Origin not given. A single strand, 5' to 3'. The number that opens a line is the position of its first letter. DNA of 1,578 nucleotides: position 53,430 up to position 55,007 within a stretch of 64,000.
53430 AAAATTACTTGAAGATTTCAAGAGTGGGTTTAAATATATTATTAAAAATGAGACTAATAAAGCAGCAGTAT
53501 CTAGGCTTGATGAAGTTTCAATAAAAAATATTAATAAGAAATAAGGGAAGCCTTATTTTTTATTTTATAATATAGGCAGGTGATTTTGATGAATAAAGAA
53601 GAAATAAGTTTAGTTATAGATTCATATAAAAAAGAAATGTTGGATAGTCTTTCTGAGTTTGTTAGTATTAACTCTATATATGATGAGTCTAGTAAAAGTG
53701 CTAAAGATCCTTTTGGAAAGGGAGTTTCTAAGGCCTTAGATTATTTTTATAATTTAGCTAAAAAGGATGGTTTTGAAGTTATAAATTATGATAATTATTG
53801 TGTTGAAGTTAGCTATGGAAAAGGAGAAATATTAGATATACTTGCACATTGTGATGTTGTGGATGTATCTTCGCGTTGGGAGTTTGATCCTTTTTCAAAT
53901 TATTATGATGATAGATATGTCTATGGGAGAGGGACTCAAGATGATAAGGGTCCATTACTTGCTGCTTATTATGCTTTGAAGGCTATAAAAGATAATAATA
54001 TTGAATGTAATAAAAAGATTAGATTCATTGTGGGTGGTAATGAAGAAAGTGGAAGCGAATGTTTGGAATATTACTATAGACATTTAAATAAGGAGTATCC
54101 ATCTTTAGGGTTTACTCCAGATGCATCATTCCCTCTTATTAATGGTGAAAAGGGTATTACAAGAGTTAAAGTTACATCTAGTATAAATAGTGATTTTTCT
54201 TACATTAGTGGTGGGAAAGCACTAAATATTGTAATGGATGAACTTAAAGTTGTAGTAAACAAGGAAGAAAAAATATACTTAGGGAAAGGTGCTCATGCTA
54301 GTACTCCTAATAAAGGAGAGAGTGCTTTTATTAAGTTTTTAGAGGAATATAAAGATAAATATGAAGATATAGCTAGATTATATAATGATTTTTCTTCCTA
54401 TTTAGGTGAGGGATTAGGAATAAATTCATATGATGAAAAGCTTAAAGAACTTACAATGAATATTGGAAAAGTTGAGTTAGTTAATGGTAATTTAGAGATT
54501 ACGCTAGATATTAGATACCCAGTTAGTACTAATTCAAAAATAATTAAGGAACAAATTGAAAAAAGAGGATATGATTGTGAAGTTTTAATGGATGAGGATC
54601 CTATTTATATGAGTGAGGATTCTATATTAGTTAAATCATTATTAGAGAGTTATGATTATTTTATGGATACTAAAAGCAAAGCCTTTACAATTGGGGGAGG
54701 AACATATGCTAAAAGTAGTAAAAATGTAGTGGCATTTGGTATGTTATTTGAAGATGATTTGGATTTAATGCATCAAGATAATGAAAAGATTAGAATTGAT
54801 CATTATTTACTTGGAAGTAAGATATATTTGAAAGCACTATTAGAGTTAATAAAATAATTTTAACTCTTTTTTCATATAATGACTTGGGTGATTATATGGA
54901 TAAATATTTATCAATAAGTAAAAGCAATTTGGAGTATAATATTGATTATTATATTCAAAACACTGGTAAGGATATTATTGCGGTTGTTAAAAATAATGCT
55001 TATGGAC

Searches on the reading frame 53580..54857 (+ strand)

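Call 21: search_protein_families(library=pfam, proteins=[window:53580-54857:+], max_evalue=0.01)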
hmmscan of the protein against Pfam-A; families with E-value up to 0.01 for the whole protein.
window:53580-54857:+ (425 aa): 2 families
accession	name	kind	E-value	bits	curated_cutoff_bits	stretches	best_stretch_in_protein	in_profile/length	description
PF01546.33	Peptidase_M20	-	3.2e-24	86.4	24.6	1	89-421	4-205/206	Peptidase family M20/M25/M40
PF07687.19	M20_dimer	-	7.8e-05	23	21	1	235-328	15-97/107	Peptidase dimerisation domain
